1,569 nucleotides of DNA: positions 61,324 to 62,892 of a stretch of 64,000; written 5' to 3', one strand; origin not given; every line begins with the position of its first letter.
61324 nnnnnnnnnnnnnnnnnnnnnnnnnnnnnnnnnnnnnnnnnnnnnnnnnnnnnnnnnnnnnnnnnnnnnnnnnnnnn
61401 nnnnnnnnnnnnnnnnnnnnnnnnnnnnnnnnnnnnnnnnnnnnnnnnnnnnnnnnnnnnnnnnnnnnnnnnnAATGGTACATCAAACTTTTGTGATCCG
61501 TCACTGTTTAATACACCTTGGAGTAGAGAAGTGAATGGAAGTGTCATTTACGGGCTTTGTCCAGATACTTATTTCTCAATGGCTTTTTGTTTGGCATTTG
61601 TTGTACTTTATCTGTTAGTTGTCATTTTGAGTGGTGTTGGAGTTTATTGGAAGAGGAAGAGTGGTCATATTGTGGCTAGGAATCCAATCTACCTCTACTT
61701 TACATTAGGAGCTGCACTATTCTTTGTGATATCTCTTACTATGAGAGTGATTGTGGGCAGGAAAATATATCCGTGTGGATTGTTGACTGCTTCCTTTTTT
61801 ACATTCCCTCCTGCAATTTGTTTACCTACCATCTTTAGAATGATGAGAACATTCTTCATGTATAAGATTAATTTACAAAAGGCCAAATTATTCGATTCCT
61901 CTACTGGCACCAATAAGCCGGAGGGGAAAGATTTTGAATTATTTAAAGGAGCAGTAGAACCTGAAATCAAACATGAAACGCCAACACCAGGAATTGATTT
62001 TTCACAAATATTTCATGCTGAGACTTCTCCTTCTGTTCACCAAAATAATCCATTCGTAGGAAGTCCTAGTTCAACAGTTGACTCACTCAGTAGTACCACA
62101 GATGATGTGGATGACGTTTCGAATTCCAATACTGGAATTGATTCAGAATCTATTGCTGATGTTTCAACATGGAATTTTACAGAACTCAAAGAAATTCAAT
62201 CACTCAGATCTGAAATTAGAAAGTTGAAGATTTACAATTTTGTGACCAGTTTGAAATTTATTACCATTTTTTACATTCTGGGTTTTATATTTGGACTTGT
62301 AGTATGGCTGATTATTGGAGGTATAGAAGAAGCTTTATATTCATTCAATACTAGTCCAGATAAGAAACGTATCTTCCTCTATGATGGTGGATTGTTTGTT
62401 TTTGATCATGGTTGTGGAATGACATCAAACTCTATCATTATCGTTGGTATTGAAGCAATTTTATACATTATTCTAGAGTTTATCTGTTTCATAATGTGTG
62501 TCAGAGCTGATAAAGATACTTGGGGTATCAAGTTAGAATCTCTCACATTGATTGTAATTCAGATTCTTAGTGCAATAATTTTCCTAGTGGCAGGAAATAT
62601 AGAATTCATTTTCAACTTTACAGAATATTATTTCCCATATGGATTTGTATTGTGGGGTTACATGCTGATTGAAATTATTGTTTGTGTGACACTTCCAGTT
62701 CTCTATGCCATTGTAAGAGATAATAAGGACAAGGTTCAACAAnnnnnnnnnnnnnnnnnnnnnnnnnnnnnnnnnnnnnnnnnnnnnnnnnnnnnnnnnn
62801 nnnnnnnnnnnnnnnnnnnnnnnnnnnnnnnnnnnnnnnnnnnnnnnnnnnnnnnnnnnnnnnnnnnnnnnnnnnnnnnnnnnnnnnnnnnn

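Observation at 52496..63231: Two paralogous 7TM receptor-RGS fusion genes about 9 kb apart on the same strand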

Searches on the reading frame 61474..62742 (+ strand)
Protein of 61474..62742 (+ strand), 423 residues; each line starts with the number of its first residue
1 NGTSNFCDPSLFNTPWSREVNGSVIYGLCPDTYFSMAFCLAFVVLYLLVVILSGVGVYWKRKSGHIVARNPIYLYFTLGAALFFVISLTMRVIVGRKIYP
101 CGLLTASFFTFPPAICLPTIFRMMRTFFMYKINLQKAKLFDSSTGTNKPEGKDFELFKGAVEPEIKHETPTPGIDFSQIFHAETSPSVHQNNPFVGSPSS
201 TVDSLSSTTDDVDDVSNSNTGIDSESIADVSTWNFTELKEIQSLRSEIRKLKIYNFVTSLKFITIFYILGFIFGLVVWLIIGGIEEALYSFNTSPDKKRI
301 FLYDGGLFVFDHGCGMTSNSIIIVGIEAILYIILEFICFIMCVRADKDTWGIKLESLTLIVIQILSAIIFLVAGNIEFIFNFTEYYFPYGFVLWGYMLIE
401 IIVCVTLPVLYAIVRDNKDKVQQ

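Call 41: search_protein_representatives(alignment_id=A2)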
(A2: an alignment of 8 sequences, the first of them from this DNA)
Query: 8 sequences, 440 profile positions. Proteins with E-value up to 0.001 (for the whole library): 190; up to 1e-10: 127; up to 1e-30: 79. The best 150 are listed.
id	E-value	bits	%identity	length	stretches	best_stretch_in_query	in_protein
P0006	1.2e-196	670.6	-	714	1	2-439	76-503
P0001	4.8e-190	648.9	-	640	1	2-439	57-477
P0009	8.2e-189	644.8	-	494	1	2-438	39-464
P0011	6.4e-172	589.1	-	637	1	2-438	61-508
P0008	4.1e-157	540.3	-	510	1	68-439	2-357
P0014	4.7e-115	401.7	-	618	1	2-438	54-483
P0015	4.4e-114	398.6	-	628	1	4-436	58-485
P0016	6.1e-113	394.8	-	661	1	2-439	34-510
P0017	1.7e-100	353.7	-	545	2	180-436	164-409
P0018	2.8e-100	353.0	-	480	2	192-430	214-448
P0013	9.3e-99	348.0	-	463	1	3-394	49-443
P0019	8.3e-98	344.9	-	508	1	3-433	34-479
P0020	6.2e-97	342.0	-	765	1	7-436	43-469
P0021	6.1e-95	335.5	-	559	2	196-437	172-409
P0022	2.9e-92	326.6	-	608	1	3-438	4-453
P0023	4.9e-92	325.9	-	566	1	3-437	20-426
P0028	1.8e-84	300.9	-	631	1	3-439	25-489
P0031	8.5e-83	295.4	-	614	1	6-437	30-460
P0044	6.6e-58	213.4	-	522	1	2-431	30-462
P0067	9.1e-39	150.3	-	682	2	67-434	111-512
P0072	1.1e-36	143.5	-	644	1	2-431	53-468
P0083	1.6e-32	129.7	-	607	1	4-436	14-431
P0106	2.7e-21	92.7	-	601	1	30-432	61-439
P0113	2.7e-19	86.2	-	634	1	39-432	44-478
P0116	1.6e-17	80.4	-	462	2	42-137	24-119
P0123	4.8e-15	72.2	-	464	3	36-145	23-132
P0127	2.3e-13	66.6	-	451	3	29-143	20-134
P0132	5.2e-12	62.2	-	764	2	31-128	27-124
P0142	2.8e-09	53.2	-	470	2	37-172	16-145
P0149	2.9e-08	49.8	-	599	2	35-146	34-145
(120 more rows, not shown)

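Call 42: list_cluster_members(proteins=[P0123, P0127, P0116, P0142, P0113, P0106, P0083, P0072, P0132, P0067])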
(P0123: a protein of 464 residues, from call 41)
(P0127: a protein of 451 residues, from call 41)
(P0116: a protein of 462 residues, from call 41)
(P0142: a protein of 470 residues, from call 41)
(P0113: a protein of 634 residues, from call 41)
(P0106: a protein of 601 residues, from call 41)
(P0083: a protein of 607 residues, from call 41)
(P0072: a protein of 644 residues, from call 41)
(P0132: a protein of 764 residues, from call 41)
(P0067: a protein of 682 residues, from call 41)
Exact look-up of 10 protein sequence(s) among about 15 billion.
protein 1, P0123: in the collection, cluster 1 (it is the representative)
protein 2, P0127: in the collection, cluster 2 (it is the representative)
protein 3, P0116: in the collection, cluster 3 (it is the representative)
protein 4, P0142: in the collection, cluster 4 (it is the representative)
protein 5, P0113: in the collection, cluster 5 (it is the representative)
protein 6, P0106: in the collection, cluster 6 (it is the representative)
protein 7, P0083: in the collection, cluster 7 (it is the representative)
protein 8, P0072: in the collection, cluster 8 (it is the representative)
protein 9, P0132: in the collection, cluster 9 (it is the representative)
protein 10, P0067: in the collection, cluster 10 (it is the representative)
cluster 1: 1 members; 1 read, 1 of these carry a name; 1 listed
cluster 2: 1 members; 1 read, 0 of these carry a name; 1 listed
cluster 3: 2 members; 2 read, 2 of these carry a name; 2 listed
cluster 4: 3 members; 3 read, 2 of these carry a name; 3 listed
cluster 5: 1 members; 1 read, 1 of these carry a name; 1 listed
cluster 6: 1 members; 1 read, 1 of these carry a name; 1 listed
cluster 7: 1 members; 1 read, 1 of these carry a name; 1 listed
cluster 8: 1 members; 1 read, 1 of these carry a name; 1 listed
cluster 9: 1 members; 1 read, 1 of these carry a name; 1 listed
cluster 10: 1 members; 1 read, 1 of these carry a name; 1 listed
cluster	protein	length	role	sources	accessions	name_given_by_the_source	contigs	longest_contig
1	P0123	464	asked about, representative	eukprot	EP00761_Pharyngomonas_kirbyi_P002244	gb/GECH01002248.1/.p1 GENE.gb/GECH01002248.1/~~gb/GECH01002248.1/.p1 ORF type:complete ...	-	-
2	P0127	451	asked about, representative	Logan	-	-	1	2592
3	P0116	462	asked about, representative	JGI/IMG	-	hypothetical protein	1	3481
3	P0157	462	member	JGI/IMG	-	hypothetical protein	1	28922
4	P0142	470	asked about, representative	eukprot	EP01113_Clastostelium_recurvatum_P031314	TRINITY_DN3897_c0_g1_i1.p1 TRINITY_DN3897_c0_g1~~TRINITY_DN3897_c0_g1_i1.p1 ORF ...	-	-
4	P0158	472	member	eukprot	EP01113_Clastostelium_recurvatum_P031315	TRINITY_DN3897_c0_g1_i2.p1 TRINITY_DN3897_c0_g1~~TRINITY_DN3897_c0_g1_i2.p1 ORF ...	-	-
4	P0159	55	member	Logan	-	-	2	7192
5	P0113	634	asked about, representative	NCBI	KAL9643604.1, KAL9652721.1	hypothetical protein ABK040_015771 [Willaertia magna]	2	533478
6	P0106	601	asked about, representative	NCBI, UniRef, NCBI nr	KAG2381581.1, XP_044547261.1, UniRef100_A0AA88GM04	hypothetical protein C9374_005965 [Naegleria lovaniensis] | RGS domain-containing protein n=1 Tax=Naegleria lovaniensis TaxID=51637 ... | uncharacterized protein C9374_005965 [Naegleria lovaniensis]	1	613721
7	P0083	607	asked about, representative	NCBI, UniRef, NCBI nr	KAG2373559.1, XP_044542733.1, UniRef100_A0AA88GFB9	hypothetical protein C9374_012022 [Naegleria lovaniensis] | RGS domain-containing protein n=1 Tax=Naegleria lovaniensis TaxID=51637 ... | uncharacterized protein C9374_012022 [Naegleria lovaniensis]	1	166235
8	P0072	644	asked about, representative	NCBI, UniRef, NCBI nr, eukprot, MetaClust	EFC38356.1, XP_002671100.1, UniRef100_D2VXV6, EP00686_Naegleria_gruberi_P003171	predicted protein [Naegleria gruberi] | Predicted protein n=1 Tax=Naegleria gruberi TaxID=5762 RepID=D2VXV6_NAEGR | uncharacterized protein NAEGRDRAFT_53117 [Naegleria gruberi]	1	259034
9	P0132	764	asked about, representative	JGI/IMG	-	hypothetical protein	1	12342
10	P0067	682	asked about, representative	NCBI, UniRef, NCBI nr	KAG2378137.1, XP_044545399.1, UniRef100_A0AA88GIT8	hypothetical protein C9374_008759 [Naegleria lovaniensis] | RGS domain-containing protein n=1 Tax=Naegleria lovaniensis TaxID=51637 ... | uncharacterized protein C9374_008759 [Naegleria lovaniensis]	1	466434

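Call 56: list_cluster_members(proteins=[P0014, P0015, P0016, P0019, P0020, P0022, P0023, P0028, P0031, P0044])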
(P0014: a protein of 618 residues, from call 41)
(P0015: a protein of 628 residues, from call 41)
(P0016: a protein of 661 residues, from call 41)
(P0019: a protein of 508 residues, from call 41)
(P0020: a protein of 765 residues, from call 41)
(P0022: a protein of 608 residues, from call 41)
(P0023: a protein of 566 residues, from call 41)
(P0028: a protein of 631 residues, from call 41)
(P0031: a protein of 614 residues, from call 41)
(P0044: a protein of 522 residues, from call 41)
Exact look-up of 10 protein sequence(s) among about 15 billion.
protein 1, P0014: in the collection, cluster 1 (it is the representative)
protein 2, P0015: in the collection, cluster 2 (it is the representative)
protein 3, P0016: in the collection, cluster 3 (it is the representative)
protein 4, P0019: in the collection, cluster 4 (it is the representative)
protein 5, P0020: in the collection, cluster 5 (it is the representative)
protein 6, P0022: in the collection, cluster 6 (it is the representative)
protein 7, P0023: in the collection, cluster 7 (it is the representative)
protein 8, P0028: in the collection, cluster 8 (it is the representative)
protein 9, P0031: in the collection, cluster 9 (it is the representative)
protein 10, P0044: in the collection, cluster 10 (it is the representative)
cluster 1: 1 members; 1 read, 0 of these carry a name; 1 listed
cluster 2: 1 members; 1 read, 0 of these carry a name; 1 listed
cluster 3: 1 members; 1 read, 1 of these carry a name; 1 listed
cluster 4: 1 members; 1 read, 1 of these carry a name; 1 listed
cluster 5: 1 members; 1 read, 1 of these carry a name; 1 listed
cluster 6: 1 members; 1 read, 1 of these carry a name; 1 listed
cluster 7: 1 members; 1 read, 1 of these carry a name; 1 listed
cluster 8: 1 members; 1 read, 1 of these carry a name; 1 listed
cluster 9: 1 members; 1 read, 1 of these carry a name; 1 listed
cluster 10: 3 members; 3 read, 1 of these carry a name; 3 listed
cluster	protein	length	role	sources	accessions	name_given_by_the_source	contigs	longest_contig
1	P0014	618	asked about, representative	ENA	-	-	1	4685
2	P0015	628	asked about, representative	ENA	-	-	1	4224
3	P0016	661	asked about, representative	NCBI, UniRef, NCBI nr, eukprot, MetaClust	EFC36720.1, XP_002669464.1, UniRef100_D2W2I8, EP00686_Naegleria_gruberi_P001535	predicted protein [Naegleria gruberi] | Predicted protein n=1 Tax=Naegleria gruberi TaxID=5762 RepID=D2W2I8_NAEGR | uncharacterized protein NAEGRDRAFT_75602 [Naegleria gruberi]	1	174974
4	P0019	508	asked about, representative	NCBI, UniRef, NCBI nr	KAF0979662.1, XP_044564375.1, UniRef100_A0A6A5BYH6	hypothetical protein FDP41_001330 [Naegleria fowleri] | Uncharacterized protein n=1 Tax=Naegleria fowleri TaxID=5763 RepID=A0A6A5BYH6_NAEFO | uncharacterized protein FDP41_001330 [Naegleria fowleri]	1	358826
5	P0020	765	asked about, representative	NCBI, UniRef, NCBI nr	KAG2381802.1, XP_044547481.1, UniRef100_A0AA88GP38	hypothetical protein C9374_006186 [Naegleria lovaniensis] | RGS domain-containing protein n=1 Tax=Naegleria lovaniensis TaxID=51637 ... | uncharacterized protein C9374_006186 [Naegleria lovaniensis]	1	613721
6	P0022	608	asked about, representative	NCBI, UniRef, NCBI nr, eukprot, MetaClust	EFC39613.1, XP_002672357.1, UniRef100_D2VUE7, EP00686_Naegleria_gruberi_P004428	hypothetical protein NAEGRDRAFT_81263 [Naegleria gruberi] | RGS domain-containing protein n=1 Tax=Naegleria gruberi TaxID=5762 RepID=D2VUE7_NAEGR | uncharacterized protein NAEGRDRAFT_81263 [Naegleria gruberi]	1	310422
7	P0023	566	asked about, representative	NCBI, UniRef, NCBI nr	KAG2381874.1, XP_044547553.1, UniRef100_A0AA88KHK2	hypothetical protein C9374_005666 [Naegleria lovaniensis] | RGS domain-containing protein n=1 Tax=Naegleria lovaniensis TaxID=51637 ... | uncharacterized protein C9374_005666 [Naegleria lovaniensis]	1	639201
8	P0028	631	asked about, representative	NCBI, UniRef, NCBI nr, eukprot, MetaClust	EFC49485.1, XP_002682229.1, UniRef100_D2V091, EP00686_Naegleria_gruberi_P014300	predicted protein [Naegleria gruberi] | Predicted protein n=1 Tax=Naegleria gruberi TaxID=5762 RepID=D2V091_NAEGR | uncharacterized protein NAEGRDRAFT_62211 [Naegleria gruberi]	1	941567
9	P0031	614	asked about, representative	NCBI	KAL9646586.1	hypothetical protein ABK040_016376 [Willaertia magna]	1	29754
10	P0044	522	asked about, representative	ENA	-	-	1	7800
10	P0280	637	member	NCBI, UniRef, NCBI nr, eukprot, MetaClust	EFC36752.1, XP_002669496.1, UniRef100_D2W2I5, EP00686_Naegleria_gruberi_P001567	hypothetical protein NAEGRDRAFT_59935 [Naegleria gruberi] | RGS domain-containing protein n=1 Tax=Naegleria gruberi TaxID=5762 RepID=D2W2I5_NAEGR | uncharacterized protein NAEGRDRAFT_59935 [Naegleria gruberi]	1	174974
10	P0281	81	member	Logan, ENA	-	-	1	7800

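Call 77: search_solved_structures(query=A2, max_evalue=10, show_alignments=1)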
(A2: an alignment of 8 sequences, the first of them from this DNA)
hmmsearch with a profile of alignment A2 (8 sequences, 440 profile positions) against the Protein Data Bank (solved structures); distinct sequences matched with E-value up to 10: 1.
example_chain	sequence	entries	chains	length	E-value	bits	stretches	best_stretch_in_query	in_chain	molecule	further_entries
6xkw_n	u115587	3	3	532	0.4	13.1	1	41-87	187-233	Cytochrome c oxidase, Cbb3-type, subunit I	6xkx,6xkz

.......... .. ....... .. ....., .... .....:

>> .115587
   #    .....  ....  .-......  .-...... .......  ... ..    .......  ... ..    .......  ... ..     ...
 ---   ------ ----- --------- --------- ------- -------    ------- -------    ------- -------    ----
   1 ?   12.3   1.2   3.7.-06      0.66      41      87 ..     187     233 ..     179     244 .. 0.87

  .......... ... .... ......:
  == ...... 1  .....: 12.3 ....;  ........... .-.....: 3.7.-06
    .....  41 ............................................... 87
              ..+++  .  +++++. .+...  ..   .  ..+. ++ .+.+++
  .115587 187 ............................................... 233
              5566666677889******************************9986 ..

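Call 78: search_protein_families(library=pfam, proteins=[P0123, P0142, P0116, P0127, P0113, P0106, P0083, P0072, P0067, P0149], max_evalue=0.1)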
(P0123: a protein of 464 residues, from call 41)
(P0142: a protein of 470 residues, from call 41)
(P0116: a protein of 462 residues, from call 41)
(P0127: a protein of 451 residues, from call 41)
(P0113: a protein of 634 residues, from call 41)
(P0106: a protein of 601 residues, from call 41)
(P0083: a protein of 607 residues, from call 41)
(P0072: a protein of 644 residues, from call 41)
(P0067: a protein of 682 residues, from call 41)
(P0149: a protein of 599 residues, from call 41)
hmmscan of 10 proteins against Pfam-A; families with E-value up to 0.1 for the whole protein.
P0123 (464 aa): 1 family
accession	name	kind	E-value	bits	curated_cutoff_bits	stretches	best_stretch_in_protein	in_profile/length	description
PF00615.24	RGS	-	0.01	16.7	23.9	1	317-443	2-116/117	Regulator of G protein signaling domain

P0142 (470 aa): 2 families
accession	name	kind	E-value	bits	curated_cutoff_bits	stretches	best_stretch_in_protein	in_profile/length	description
PF00615.24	RGS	-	8.1e-23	81.5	23.9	1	334-445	4-112/117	Regulator of G protein signaling domain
PF00003.28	7tm_3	-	8.5e-06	26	33.5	1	12-110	9-107/251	7 transmembrane sweet-taste receptor of 3 GCPR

P0116 (462 aa): 1 family
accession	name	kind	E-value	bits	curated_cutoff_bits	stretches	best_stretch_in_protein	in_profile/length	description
PF00615.24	RGS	-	2.7e-09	37.9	23.9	1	308-405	5-94/117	Regulator of G protein signaling domain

P0127 (451 aa): 1 family
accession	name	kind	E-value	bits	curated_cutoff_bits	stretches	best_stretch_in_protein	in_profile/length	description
PF00615.24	RGS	-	1.9e-13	51.2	23.9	1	327-443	2-116/117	Regulator of G protein signaling domain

P0113 (634 aa): 1 family
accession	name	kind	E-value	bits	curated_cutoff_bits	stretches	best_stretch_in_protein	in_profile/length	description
PF00615.24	RGS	-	4.9e-10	40.3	23.9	1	498-606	3-109/117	Regulator of G protein signaling domain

P0106 (601 aa): 1 family
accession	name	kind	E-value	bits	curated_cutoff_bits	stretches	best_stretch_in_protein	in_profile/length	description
PF00615.24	RGS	-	6.9e-12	46.2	23.9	1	465-580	3-116/117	Regulator of G protein signaling domain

P0083 (607 aa): 1 family
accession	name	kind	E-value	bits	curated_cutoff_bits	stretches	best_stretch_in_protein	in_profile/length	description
PF00615.24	RGS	-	2.3e-08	34.9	23.9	1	451-520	3-71/117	Regulator of G protein signaling domain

P0072 (644 aa): 2 families
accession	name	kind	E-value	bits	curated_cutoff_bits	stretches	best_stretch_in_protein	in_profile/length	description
PF00615.24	RGS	-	3.5e-06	27.8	23.9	1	486-562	2-79/117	Regulator of G protein signaling domain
PF20290.3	MC4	-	0.034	14.9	28.1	0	273-318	40-85/133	ABC-three component (ABC-3C) system Middle Component 4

P0067 (682 aa): 2 families
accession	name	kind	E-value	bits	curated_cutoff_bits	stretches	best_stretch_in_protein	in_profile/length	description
PF00615.24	RGS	-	0.0043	17.9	23.9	1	542-617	6-82/117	Regulator of G protein signaling domain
PF09128.16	RGS-like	-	0.079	13.1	27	0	537-610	7-80/191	Regulator of G protein signalling-like domain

P0149 (599 aa): 1 family
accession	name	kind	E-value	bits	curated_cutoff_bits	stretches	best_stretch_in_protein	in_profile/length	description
PF00615.24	RGS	-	2.6e-13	50.8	23.9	2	318-389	4-71/117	Regulator of G protein signaling domain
